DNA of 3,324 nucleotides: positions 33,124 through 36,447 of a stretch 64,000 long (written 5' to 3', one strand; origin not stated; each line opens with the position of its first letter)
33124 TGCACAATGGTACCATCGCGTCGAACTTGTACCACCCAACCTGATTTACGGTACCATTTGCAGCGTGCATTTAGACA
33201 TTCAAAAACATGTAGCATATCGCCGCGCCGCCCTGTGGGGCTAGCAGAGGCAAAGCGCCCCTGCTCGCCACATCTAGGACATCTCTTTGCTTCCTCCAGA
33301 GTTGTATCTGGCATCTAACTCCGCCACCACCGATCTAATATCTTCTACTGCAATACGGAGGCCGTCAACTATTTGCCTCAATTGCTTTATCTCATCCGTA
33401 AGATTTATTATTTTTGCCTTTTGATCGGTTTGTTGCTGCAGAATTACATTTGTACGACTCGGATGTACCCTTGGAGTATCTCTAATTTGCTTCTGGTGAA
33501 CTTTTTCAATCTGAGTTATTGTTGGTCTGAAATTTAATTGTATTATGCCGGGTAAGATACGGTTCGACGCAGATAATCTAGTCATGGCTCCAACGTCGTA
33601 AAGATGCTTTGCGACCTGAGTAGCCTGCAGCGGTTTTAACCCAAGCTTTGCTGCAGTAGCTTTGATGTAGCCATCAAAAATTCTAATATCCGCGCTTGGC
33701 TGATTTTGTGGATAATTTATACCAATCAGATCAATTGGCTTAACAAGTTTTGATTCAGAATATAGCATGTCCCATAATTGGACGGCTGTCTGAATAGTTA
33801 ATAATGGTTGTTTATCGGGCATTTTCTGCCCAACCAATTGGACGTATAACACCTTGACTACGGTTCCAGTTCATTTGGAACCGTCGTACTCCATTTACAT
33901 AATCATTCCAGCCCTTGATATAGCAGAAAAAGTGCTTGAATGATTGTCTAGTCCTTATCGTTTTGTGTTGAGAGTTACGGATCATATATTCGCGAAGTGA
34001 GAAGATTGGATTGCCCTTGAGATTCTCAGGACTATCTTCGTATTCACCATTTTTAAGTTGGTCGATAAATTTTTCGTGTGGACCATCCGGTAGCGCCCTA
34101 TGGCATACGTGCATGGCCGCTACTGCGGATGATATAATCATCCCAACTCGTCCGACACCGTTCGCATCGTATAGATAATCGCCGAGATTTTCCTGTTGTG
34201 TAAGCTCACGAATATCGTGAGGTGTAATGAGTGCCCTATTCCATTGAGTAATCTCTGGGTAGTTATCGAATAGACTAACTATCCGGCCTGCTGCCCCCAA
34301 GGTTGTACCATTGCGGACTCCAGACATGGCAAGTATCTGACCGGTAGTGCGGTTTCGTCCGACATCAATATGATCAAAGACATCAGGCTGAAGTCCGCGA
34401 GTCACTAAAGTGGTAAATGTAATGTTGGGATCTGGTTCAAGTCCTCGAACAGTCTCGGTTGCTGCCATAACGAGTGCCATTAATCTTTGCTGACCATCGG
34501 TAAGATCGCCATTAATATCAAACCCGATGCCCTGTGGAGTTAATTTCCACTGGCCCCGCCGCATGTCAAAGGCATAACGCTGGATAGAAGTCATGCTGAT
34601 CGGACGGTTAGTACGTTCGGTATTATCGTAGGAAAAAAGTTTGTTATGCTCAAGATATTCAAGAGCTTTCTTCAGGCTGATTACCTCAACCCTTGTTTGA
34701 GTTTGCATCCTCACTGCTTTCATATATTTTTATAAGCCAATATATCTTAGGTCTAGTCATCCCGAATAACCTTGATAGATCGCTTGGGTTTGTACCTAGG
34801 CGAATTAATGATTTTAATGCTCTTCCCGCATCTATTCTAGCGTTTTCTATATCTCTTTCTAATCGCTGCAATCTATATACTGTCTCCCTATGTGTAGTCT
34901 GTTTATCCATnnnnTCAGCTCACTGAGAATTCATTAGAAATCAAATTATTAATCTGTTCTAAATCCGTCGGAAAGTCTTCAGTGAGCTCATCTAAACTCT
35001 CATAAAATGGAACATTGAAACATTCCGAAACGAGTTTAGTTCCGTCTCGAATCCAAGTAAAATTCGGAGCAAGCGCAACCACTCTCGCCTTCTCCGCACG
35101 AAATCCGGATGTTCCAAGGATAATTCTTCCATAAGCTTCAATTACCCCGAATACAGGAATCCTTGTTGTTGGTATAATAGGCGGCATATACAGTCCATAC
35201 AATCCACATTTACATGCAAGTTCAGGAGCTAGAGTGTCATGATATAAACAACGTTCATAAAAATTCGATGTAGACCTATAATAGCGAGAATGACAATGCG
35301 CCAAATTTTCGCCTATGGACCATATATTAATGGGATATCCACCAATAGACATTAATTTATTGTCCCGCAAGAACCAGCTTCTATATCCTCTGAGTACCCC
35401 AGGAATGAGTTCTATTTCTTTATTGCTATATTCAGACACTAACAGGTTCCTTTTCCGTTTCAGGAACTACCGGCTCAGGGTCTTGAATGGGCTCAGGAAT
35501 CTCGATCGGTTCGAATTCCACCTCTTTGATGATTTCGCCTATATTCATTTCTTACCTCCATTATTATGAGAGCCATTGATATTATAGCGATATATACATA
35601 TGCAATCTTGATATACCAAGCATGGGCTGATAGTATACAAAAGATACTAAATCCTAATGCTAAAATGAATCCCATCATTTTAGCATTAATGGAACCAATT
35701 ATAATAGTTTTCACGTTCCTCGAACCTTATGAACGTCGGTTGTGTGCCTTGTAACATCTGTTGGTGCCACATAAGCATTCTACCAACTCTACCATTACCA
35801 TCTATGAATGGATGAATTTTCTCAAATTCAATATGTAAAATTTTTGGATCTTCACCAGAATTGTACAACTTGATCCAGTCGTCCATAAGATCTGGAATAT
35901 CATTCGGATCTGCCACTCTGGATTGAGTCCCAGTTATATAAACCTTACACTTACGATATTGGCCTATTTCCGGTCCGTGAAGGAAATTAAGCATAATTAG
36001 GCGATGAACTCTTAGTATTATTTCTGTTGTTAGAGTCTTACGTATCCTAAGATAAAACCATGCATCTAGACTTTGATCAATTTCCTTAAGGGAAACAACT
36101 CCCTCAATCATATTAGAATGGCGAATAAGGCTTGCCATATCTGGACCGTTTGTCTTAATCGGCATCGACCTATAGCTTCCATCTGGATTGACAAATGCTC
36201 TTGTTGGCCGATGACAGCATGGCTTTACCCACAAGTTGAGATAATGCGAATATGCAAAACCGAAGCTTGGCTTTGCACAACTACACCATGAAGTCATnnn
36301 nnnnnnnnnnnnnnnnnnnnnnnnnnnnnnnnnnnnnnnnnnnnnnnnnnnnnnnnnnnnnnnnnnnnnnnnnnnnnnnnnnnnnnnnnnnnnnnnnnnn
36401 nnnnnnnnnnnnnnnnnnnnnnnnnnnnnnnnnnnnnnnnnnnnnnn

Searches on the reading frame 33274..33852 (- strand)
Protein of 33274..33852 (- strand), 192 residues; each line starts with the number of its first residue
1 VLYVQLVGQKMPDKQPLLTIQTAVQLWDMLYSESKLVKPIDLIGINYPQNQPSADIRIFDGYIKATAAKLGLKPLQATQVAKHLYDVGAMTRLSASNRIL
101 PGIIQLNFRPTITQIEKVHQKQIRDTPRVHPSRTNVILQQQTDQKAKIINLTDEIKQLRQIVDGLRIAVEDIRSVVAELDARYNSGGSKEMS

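Call 4: search_protein_families(library=pfam, proteins=[window:33274-33852:-], max_evalue=0.1)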
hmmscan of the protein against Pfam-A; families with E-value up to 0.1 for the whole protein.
window:33274-33852:- (192 aa): 2 families
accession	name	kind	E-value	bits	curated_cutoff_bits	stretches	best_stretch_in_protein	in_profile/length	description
PF15397.11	DUF4618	-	0.022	14.6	34.9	1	132-176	186-230/258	Domain of unknown function (DUF4618)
PF00038.26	Filament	-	0.023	14.8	40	1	113-182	177-246/313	Intermediate filament protein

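Call 5: search_protein_families(library=phrogs, proteins=[window:33274-33852:-], max_evalue=0.01)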
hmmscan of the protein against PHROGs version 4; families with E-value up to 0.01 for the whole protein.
window:33274-33852:- (192 aa): 0 families

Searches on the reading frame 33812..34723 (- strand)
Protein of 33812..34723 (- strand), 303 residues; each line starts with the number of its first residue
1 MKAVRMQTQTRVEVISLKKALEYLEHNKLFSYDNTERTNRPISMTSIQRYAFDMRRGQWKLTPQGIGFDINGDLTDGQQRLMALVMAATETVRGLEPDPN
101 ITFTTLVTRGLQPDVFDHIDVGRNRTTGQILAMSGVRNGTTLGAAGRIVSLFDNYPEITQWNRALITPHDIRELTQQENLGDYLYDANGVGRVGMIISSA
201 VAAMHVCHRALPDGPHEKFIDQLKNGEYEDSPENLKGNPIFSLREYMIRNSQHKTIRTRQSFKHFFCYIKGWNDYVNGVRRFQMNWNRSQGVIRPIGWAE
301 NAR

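Call 4: search_protein_families(library=pfam, proteins=[window:33812-34723:-], max_evalue=0.1)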
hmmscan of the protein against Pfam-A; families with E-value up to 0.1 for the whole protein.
window:33812-34723:- (303 aa): 0 families

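Call 5: search_protein_families(library=phrogs, proteins=[window:33812-34723:-], max_evalue=0.01)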
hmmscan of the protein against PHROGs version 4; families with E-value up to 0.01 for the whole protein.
window:33812-34723:- (303 aa): 1 family
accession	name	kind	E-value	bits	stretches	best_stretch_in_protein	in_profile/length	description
phrog_5931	-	unknown function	1.2e-43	150.6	1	6-285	6-263/282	-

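Call 114: search_protein_families(library=padloc, proteins=[window:33812-34723:-], max_evalue=0.01)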
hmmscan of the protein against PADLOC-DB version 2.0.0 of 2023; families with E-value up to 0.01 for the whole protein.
window:33812-34723:- (303 aa): 0 families

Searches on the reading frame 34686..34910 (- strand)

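Call 114: search_protein_families(library=padloc, proteins=[window:34686-34910:-], max_evalue=0.01)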
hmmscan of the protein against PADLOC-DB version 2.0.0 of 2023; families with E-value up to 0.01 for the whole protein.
window:34686-34910:- (74 aa): 1 family
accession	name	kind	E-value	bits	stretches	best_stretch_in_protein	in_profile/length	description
PDLC04133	mad1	-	0.003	15.8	0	40-63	6-29/60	mads_1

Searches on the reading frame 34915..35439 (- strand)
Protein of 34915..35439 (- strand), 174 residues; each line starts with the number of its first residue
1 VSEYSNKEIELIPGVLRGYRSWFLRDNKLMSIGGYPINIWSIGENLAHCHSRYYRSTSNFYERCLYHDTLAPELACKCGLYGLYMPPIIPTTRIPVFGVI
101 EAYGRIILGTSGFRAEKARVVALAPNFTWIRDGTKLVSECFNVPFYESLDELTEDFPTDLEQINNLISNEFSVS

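Call 4: search_protein_families(library=pfam, proteins=[window:34915-35439:-], max_evalue=0.1)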
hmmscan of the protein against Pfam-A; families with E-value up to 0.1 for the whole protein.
window:34915-35439:- (174 aa): 0 families

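Call 5: search_protein_families(library=phrogs, proteins=[window:34915-35439:-], max_evalue=0.01)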
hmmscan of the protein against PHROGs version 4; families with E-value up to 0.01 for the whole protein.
window:34915-35439:- (174 aa): 0 families

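Call 114: search_protein_families(library=padloc, proteins=[window:34915-35439:-], max_evalue=0.01)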
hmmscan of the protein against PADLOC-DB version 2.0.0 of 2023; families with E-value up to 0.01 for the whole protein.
window:34915-35439:- (174 aa): 0 families

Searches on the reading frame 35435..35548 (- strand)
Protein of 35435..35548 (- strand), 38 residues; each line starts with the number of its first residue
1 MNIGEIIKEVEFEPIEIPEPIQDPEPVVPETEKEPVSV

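Call 69: search_protein_families(library=pfam, alignment_id=A6, max_evalue=1)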
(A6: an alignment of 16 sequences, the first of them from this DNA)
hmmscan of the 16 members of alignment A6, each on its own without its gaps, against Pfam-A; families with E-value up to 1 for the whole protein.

A. member 1, seq(38 aa): 0 families

B. families by the number of members that match (of 16 scanned): 2 families
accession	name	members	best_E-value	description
PF06390.17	NESP55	1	0.2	Neuroendocrine-specific golgi protein P55 (NESP55)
PF05887.16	Trypan_PARP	1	0.21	Procyclic acidic repetitive protein (PARP)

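Call 70: search_protein_families(library=ncbifam, alignment_id=A6, max_evalue=1)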
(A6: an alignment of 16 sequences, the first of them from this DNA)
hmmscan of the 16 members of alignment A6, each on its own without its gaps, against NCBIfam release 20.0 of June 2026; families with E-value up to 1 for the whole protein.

A. member 1, seq(38 aa): 0 families

B. families by the number of members that match (of 16 scanned): 0 families

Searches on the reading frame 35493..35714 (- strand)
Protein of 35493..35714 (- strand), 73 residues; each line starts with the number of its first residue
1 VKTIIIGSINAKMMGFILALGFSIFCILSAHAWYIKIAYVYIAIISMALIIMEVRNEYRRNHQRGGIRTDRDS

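Call 4: search_protein_families(library=pfam, proteins=[window:35493-35714:-], max_evalue=0.1)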
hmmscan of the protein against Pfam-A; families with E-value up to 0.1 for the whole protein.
window:35493-35714:- (73 aa): 2 families
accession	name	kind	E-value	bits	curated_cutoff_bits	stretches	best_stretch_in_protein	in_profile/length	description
PF10260.14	SAYSvFN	-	0.012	15.9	25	1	22-62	2-42/70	Uncharacterized conserved domain (SAYSvFN)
PF07254.17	Cpta_toxin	-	0.04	14.5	27.3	1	16-71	17-72/133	Membrane-bound toxin component of toxin-antitoxin system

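Call 5: search_protein_families(library=phrogs, proteins=[window:35493-35714:-], max_evalue=0.01)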
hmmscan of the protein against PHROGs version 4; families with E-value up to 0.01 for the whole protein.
window:35493-35714:- (73 aa): 0 families

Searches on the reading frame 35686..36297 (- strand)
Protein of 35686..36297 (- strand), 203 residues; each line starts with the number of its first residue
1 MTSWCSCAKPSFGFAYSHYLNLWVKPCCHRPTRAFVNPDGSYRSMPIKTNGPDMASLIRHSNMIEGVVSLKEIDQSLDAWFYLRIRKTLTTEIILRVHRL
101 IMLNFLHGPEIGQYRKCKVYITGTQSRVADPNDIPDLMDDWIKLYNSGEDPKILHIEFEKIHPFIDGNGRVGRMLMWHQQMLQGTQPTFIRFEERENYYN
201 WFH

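Call 4: search_protein_families(library=pfam, proteins=[window:35686-36297:-], max_evalue=0.1)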
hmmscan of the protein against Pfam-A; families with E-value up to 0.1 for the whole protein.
window:35686-36297:- (203 aa): 1 family
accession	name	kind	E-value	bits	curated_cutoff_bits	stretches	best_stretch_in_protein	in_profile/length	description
PF02661.23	Fic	-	7e-19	68.9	24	1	89-177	2-90/93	Fic/DOC family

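Call 5: search_protein_families(library=phrogs, proteins=[window:35686-36297:-], max_evalue=0.01)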
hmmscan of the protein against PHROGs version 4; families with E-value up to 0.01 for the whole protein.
window:35686-36297:- (203 aa): 5 families
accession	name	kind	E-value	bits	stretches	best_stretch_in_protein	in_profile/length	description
phrog_11900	-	unknown function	6.4e-24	85.7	1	72-202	54-197/230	-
phrog_5978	-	unknown function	2.1e-17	64.3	1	87-200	110-244/364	-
phrog_13548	-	unknown function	4.3e-06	27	1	87-184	119-224/379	-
phrog_23170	-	unknown function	0.00089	20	1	153-177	116-140/191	-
phrog_12747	-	unknown function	0.0097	16.5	0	158-198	134-174/211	-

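Call 12: search_dna_similar(query=window:35686-36297:-, collection=phages, mode=protein, max_rows=25)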
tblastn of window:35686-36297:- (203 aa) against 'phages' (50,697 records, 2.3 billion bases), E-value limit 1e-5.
Records with a match: 37; places in all: 37; records where one place covers at least 80% of the query: 0.
Best place of each record, by identity: <60% 37.
By first word of the organism name: Streptococcus 24; Bacteriophage 4; Fusobacterium 4; Listeria 2; phage 1; Helicobacter 1; Clostridioides 1.
By host as written in the record: - 5; Fusobacterium nucleatum 2; Fusobacterium nucleatum ATCC 10953 2; Streptococcus marmotae HTS5 2; Listeria monocytogenes 2; Streptococcus pseudopneumoniae IS7493 1; Streptococcus pseudopneumoniae 61-14 1; Streptococcus pneumoniae 19F/2 1; and 21 more.
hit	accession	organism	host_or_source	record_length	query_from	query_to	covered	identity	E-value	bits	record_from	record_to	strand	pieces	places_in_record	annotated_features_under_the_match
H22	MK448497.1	Streptococcus satellite phage Javan437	Streptococcus pseudopneumoniae IS7493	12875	41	198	78%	29.6%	5e-11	67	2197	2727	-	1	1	hypothetical protein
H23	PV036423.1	phage NatCom_17901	human feces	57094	48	199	75%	30.4%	3e-10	64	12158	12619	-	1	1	hypothetical protein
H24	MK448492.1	Streptococcus satellite phage Javan430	Streptococcus pseudopneumoniae 61-14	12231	41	198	78%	28.5%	3e-11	67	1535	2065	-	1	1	hypothetical protein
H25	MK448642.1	Streptococcus satellite phage Javan754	Streptococcus pneumoniae 19F/2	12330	41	198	78%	28.5%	5e-11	67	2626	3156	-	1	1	hypothetical protein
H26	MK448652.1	Streptococcus satellite phage Javan763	Streptococcus pneumoniae 15C/2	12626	41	198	78%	28.5%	5e-11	67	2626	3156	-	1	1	hypothetical protein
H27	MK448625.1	Streptococcus satellite phage Javan738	Streptococcus pneumoniae 35F/2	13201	41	198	78%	28.5%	5e-11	67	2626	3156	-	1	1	hypothetical protein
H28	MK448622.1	Streptococcus satellite phage Javan735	Streptococcus pneumoniae 34/4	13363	41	198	78%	28.5%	5e-11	67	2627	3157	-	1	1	hypothetical protein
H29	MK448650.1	Streptococcus satellite phage Javan761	Streptococcus pneumoniae 9V/6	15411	41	198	78%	28.5%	5e-11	67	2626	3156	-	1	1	hypothetical protein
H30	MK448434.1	Streptococcus satellite phage Javan329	Streptococcus mitis SK1080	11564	41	198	78%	28.5%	6e-11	66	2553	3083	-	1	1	hypothetical protein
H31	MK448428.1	Streptococcus satellite phage Javan322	Streptococcus mitis P-34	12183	41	198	78%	27.9%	3e-11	67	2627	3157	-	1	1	hypothetical protein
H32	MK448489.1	Streptococcus satellite phage Javan428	Streptococcus pseudopneumoniae 22725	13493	41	198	78%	27.9%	3e-11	67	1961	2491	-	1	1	hypothetical protein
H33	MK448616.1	Streptococcus satellite phage Javan729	Streptococcus pneumoniae A45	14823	41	198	78%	27.9%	6e-11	67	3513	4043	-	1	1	hypothetical protein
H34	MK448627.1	Streptococcus satellite phage Javan740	Streptococcus pneumoniae 46/2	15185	41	198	78%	27.9%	6e-11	66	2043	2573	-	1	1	hypothetical protein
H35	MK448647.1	Streptococcus satellite phage Javan759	Streptococcus pneumoniae TCH8431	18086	41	198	78%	27.9%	8e-11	66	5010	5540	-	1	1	hypothetical protein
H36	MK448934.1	Streptococcus phage Javan422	Streptococcus porci DSM_23759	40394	60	202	70%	30.6%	4e-12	70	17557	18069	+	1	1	Huntingtin interacting protein E-like protein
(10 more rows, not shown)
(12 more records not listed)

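Call 90: search_solved_structures(query=window:35686-36297:-, max_evalue=0.001, show_alignments=2)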
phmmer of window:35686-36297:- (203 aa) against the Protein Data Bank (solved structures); distinct sequences matched with E-value up to 0.001: 23.
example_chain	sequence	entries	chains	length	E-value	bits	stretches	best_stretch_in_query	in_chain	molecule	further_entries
4x2e_A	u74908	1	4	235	3.8e-12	49.6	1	54-199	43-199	Fic family protein putative filamentation induced by cAMP protein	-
4x2c_A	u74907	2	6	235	4.7e-12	49.3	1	55-199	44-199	Fic family protein putative filamentation induced by cAMP protein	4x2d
6i7i_A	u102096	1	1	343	1.3e-10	44.6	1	84-200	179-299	Adenosine monophosphate-protein transferase FICD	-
6i7h_A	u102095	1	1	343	1.3e-10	44.6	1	84-200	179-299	Adenosine monophosphate-protein transferase FICD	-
9yz5_A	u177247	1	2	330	1.4e-10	44.5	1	84-200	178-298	Protein adenylyltransferase FICD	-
6i7g_A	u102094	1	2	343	1.5e-10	44.4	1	84-200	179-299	Adenosine monophosphate-protein transferase FICD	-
4u04_A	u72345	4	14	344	1.5e-10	44.4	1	84-200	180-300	Adenosine monophosphate-protein transferase FICD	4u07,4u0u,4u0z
4u0s_A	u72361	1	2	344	1.6e-10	44.3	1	84-200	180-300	Adenosine monophosphate-protein transferase FICD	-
6i7j_A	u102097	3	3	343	1.7e-10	44.2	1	88-200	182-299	Adenosine monophosphate-protein transferase FICD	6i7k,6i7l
6zmd_B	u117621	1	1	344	1.9e-10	44.1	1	88-200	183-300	Protein adenylyltransferase FICD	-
7b7z_A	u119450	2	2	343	3.3e-09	40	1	88-200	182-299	Protein adenylyltransferase FICD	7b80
4rgl_A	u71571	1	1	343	4.9e-09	39.5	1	94-188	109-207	Filamentation induced by cAMP protein Fic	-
5jj6_A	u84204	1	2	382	1.5e-07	34.6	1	87-203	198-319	Adenosine monophosphate-protein transferase FICD homolog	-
5jj7_A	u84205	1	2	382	1.5e-07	34.6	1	87-203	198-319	Adenosine monophosphate-protein transferase FICD homolog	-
7cb8_A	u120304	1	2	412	3.1e-07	33.6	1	92-176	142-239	Fic-domain containing protein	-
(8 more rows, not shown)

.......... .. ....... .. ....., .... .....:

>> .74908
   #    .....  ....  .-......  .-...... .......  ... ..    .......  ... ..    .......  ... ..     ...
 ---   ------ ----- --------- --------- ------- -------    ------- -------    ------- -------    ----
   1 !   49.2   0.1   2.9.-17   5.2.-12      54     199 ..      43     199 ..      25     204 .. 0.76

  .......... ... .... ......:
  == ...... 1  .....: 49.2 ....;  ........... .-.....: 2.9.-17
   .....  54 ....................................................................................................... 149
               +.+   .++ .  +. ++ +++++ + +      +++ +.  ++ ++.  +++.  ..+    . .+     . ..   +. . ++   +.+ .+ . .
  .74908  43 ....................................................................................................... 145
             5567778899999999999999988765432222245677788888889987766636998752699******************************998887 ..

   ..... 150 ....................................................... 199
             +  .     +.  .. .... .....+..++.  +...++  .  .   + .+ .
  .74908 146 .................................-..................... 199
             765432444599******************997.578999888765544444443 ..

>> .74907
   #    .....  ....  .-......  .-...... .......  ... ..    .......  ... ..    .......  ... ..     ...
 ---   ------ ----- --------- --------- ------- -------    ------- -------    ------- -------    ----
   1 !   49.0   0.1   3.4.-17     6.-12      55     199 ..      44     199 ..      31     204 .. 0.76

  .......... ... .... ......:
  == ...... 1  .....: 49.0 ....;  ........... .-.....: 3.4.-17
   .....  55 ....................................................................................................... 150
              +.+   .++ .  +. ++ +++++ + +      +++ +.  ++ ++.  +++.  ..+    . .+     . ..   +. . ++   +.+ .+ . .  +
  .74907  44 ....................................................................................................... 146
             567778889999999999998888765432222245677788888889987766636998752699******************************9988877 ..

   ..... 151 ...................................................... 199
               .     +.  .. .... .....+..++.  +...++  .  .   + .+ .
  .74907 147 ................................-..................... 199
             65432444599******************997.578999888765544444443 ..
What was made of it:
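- On Fic/Fido family: PF02661 E=7e-19, 68.9 bits against a cutoff of 24 (call 4); PDB Fic proteins down to 4e-12 (call 90)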

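Call 114: search_protein_families(library=padloc, proteins=[window:35686-36297:-], max_evalue=0.01)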
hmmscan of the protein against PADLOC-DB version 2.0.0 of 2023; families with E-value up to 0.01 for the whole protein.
window:35686-36297:- (203 aa): 8 families
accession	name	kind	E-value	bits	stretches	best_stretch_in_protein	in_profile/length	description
PDLC04840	PDC-S04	-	2.5e-23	81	1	83-200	68-194/227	-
PDLC04836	PDC-S04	-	1.3e-21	74.9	1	84-200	84-207/244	-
PDLC04837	PDC-S04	-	3.2e-21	73.7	1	84-201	80-204/234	-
PDLC03963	SoFic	-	4.1e-20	70.5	1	71-178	92-210/361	-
PDLC04839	PDC-S04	-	2.8e-09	34.9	1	153-194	132-174/205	-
PDLC04966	PDC-S24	-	1.7e-06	25.2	1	129-179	278-335/497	-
PDLC04838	PDC-S04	-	0.0021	15.9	1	157-185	139-167/209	-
PDLC04842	PDC-S04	-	0.003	15.3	0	156-188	106-136/202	-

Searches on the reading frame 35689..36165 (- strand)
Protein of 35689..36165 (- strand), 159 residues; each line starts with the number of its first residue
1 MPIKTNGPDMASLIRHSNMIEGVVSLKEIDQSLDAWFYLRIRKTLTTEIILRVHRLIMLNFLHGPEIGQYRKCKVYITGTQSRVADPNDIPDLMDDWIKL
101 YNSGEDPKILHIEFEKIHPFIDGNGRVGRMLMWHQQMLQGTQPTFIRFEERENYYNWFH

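Call 123: find_related_loci(query=A10, collection=metagenome_contigs, flank=3000)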
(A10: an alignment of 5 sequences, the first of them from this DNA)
Query A10 (159 aa) in metagenome_contigs; peptide patterns used: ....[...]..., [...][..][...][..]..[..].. (x = any residue, [..] = any of these).
600 stretches matched a pattern (row limit reached: there are more); 481 encode a relative of the query (tblastn E <= 1e-3); the best 80 are kept; 80 distinct loci.
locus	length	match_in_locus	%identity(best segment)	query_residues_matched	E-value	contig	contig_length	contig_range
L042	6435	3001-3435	39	13-159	3e-33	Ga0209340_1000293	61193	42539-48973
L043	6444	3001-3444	39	9-158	2e-23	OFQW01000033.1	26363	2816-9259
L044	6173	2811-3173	39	42-159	2e-20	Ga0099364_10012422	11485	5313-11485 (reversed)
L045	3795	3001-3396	35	34-158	6e-20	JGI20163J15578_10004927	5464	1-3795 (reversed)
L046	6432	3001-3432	38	9-158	8e-20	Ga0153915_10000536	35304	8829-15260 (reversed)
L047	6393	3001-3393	37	19-132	2e-19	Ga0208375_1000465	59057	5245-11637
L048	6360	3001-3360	36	44-158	3e-19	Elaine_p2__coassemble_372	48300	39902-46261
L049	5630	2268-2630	38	42-159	3e-19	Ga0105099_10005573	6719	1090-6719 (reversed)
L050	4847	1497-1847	39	45-158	4e-19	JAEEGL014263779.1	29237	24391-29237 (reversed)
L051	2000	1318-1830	33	16-158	4e-19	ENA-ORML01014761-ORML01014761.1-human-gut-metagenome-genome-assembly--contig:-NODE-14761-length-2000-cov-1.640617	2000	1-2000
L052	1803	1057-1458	33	34-158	4e-19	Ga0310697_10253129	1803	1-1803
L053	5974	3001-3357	37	45-158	4e-19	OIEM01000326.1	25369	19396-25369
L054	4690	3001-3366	39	25-132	2e-18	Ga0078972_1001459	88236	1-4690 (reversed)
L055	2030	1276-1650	33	41-158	1e-18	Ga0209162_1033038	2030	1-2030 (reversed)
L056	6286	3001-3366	39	25-132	4e-18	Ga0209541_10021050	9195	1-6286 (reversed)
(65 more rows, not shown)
